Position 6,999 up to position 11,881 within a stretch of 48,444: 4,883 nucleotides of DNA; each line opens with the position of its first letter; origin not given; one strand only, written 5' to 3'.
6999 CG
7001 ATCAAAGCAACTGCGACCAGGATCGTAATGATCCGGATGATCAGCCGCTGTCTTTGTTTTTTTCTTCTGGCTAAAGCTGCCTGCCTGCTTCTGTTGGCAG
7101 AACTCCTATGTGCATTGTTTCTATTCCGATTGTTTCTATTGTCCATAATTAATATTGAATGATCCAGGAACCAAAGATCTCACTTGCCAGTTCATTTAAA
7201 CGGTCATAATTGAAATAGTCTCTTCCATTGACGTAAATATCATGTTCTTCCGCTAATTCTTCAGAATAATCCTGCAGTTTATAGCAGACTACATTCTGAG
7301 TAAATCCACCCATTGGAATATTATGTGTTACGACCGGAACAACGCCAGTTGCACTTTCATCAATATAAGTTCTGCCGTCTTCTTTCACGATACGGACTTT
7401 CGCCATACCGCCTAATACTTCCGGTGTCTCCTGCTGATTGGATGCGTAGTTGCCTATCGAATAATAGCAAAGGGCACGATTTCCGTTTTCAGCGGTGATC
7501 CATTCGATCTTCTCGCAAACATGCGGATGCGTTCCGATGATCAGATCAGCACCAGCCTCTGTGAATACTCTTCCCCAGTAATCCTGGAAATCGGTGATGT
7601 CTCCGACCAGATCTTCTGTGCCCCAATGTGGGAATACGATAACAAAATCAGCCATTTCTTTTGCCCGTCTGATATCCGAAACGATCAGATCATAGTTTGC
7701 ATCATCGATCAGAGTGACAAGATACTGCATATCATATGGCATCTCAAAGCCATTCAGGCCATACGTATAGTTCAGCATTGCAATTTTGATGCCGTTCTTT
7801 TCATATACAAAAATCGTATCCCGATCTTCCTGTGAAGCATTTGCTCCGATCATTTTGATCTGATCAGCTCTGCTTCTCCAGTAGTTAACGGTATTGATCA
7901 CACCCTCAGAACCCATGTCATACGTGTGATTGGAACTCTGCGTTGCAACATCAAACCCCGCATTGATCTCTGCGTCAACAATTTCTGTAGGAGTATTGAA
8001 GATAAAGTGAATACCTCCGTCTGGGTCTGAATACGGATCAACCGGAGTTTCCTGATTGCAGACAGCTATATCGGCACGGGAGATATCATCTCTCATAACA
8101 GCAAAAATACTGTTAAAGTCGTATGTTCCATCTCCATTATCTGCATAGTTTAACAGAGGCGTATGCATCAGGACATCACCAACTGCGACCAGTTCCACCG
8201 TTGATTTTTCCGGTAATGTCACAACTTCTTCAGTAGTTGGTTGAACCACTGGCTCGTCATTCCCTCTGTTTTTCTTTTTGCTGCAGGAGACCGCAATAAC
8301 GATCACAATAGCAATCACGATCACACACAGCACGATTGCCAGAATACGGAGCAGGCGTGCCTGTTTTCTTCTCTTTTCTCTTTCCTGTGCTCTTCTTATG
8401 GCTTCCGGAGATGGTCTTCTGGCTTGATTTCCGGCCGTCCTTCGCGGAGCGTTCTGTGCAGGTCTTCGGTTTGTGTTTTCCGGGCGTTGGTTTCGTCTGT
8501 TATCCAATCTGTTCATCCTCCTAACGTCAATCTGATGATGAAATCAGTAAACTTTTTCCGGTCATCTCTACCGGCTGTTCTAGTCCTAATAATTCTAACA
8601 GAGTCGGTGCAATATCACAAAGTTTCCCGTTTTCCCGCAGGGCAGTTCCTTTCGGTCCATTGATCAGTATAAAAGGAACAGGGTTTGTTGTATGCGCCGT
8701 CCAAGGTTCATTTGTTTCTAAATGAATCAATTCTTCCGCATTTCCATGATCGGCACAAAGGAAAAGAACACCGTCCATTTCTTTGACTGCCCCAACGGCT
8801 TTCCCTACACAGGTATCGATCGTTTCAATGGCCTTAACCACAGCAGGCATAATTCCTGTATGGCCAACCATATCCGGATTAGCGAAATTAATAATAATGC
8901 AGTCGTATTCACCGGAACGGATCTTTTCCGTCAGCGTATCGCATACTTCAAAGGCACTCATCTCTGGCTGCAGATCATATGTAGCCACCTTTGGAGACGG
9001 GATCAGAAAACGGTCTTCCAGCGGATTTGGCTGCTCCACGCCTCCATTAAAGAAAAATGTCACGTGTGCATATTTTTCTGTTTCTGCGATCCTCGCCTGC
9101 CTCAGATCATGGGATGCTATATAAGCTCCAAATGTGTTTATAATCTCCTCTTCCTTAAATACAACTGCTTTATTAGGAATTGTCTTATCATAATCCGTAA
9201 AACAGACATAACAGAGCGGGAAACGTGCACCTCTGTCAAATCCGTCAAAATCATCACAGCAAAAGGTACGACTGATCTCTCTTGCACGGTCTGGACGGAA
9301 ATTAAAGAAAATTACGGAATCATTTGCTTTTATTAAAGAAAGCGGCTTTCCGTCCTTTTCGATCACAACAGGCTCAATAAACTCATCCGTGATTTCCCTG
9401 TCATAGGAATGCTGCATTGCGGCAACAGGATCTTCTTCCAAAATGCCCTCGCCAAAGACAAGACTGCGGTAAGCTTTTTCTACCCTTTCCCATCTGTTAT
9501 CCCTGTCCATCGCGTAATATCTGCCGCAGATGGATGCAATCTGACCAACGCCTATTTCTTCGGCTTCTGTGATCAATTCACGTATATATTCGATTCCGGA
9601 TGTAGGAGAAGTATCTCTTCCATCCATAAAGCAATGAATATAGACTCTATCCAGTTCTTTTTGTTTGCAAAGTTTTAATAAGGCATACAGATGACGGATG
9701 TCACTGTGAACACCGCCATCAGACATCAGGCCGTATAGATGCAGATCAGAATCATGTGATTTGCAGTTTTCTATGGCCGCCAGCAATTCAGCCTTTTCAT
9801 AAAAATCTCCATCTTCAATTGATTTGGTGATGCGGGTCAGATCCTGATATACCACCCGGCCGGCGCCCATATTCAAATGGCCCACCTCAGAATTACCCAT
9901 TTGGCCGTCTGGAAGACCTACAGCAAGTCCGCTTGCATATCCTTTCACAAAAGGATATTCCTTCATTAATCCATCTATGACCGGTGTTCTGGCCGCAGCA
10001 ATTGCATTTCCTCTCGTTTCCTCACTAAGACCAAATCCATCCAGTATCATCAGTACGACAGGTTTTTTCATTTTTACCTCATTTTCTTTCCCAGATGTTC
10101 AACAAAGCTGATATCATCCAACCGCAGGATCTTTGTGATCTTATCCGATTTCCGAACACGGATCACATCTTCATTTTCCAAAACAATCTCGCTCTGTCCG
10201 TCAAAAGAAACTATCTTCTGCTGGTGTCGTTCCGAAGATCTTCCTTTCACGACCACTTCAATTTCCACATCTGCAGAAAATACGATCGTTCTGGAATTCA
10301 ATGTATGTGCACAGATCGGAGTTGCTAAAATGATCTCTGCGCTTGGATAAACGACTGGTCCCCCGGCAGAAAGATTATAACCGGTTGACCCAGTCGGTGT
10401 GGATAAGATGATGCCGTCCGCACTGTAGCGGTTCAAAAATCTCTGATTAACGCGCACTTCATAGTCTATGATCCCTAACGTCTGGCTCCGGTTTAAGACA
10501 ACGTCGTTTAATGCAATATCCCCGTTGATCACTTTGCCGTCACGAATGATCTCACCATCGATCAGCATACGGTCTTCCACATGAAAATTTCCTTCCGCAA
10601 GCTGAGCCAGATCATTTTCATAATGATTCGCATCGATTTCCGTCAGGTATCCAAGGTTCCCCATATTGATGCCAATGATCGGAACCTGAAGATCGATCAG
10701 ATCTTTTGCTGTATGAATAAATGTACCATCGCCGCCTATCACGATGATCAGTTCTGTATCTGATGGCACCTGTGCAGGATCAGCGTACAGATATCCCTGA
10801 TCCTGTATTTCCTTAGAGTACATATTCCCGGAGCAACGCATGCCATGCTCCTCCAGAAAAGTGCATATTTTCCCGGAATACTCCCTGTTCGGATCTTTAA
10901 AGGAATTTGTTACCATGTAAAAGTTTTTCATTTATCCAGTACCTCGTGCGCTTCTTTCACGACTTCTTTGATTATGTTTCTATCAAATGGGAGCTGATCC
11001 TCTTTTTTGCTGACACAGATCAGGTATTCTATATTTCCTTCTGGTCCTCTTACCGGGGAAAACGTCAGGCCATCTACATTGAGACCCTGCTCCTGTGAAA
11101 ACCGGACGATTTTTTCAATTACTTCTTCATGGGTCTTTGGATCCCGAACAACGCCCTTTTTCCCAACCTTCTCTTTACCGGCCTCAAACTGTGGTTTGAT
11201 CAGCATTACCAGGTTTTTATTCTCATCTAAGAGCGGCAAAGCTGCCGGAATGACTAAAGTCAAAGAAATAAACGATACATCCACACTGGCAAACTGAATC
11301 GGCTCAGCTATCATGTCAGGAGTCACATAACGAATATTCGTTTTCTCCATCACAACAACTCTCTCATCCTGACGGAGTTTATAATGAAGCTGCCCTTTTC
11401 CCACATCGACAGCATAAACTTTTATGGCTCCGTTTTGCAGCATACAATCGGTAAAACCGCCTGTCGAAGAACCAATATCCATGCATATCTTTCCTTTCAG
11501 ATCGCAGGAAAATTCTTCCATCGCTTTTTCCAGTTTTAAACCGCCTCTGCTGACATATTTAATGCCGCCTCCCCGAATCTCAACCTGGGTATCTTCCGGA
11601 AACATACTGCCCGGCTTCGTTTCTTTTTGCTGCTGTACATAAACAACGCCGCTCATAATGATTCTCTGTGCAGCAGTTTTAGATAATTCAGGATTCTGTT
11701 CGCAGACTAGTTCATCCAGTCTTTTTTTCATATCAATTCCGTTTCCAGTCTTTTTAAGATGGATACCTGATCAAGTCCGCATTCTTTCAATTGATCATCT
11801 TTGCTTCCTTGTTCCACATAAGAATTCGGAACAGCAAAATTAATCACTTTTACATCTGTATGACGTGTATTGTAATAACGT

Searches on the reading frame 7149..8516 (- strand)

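Call 71: search_protein_families(library=pfam, proteins=[window:7149-8516:-], max_evalue=0.00001)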
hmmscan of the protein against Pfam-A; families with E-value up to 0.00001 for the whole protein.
window:7149-8516:- (455 aa): 1 family
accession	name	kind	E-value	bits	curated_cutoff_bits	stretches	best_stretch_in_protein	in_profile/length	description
PF09587.15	PGA_cap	-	3.4e-55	187.7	27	1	109-361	2-255/255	Bacterial capsule synthesis protein PGA_cap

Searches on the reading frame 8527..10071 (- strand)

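Call 71: search_protein_families(library=pfam, proteins=[window:8527-10071:-], max_evalue=0.00001)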
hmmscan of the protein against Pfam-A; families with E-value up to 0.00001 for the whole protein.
window:8527-10071:- (514 aa): 2 families
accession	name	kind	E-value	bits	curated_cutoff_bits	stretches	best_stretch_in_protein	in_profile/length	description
PF06415.18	iPGM_N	-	3.8e-87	291.8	27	1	81-296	1-217/217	BPG-independent PGAM N-terminus (iPGM_N)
PF01676.23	Metalloenzyme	-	1.8e-82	277.1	24.3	1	3-498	1-251/252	Metalloenzyme superfamily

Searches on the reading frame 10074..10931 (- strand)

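Call 71: search_protein_families(library=pfam, proteins=[window:10074-10931:-], max_evalue=0.00001)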
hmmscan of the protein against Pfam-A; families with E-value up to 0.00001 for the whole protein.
window:10074-10931:- (285 aa): 2 families
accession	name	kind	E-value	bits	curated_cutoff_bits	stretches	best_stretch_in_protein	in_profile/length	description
PF20143.4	NAD_kinase_C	-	2.3e-31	108.6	23.7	1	141-270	1-125/126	ATP-NAD kinase C-terminal domain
PF01513.26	NAD_kinase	-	1.2e-16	61.7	25.5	1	52-115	66-129/130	ATP-NAD kinase N-terminal domain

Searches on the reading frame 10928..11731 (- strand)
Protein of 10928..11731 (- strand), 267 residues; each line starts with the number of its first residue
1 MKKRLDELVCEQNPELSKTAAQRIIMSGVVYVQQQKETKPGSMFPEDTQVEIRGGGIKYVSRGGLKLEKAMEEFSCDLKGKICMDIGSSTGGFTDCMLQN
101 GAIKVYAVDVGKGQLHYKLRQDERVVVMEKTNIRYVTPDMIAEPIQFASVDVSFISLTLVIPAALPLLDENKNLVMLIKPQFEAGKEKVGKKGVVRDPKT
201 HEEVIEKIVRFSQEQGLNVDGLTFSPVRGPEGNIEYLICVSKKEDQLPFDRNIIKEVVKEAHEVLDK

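Call 71: search_protein_families(library=pfam, proteins=[window:10928-11731:-], max_evalue=0.00001)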
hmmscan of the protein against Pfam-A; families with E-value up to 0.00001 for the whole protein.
window:10928-11731:- (267 aa): 1 family
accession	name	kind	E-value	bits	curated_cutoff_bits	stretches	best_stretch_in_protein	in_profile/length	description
PF01728.25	FtsJ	-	1.1e-44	153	24.1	1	59-241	1-180/181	FtsJ-like methyltransferase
